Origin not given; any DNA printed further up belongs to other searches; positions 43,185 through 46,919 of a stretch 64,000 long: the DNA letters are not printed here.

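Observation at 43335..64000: Six-gene tandem array (plus two inverted copies at 2.1-9.7 kb) of 'variable head / constant stalk' T9SS surface proteins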

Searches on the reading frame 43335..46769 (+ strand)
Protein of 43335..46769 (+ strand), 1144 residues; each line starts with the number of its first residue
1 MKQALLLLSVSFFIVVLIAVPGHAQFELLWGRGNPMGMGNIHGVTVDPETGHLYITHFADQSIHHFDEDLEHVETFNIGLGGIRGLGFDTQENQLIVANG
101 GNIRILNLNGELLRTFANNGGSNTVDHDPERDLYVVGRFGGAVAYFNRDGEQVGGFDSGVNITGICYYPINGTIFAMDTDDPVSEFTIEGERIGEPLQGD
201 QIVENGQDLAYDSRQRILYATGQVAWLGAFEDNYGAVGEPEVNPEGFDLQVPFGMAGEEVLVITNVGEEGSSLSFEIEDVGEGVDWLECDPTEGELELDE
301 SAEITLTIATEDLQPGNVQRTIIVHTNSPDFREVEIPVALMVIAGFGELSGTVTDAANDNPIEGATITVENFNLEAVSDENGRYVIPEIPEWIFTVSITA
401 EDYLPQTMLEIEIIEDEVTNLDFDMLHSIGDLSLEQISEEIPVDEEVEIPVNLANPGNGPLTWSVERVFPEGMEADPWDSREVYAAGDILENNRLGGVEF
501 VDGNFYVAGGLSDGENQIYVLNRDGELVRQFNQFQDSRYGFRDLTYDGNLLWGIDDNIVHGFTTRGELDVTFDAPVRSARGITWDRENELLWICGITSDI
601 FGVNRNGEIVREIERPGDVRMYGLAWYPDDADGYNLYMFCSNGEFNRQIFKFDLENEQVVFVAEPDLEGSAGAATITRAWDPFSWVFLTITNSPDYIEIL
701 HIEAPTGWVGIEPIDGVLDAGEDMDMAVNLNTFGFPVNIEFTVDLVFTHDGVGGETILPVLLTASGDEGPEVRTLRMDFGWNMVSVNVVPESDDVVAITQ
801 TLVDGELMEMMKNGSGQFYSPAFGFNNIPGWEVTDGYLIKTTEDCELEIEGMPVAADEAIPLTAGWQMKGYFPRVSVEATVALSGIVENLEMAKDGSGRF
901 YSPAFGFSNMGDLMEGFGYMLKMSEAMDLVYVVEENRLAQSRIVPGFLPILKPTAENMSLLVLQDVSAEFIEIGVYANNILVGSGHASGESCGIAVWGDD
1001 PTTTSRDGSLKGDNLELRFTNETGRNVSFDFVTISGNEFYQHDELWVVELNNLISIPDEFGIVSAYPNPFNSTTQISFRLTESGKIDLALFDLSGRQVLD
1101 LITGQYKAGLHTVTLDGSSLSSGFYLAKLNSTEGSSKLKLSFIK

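Call 4: search_protein_families(library=pfam, proteins=[window:43335-46769:+], max_evalue=0.01)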
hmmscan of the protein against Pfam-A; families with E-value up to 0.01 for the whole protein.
window:43335-46769:+ (1144 aa): 6 families
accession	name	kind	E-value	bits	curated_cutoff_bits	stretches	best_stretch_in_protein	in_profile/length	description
PF13620.12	CarboxypepD_reg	-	2.1e-14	54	32.3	1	349-425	2-81/82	Carboxypeptidase regulatory-like domain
PF18962.6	Por_Secre_tail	-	1.4e-11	44.9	27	1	1066-1137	2-70/75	Secretion system C-terminal sorting domain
PF13715.12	CarbopepD_reg_2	-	8.6e-10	39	32.2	1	349-425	1-76/88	CarboxypepD_reg-like domain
PF08450.18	SGL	-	0.0016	18.6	26.3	0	43-119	4-78/246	SMP-30/Gluconolactonase/LRE-like region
PF13860.13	FlgD_ig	-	0.0028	18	27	0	1071-1134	7-78/79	FlgD Ig-like domain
PF21310.3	OCRL-like_ASH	-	0.0047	17.5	27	0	251-311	11-73/109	Inositol polyphosphate 5-phosphatase OCRL-like, ASH domain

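Call 17: search_protein_families(library=ncbifam, proteins=[window:43335-46769:+], max_evalue=0.01)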
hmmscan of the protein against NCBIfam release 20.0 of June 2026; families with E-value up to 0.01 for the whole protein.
window:43335-46769:+ (1144 aa): 4 families
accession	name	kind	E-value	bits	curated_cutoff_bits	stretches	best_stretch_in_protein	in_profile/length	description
TIGR04183.1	Por_Secre_tail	domain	1.4e-12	47.4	23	1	1066-1140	2-69/72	T9SS type A sorting domain-containing protein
NF052345.1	S_layer_anammox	exception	3.2e-10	38.1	1400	1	342-429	1308-1395/1596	Kustd1514 family S-layer glycoprotein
NF052323.1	T9SSA_dep_M6i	equivalog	4.1e-08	31.6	600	1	1066-1133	961-1028/1043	T9SS-dependent M6-like inactivated metalloprotease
NF038113.1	T9SSA_dep_M36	equivalog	9.1e-08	30.7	885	1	1063-1140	793-866/869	T9SS-dependent M36 family metallopeptidase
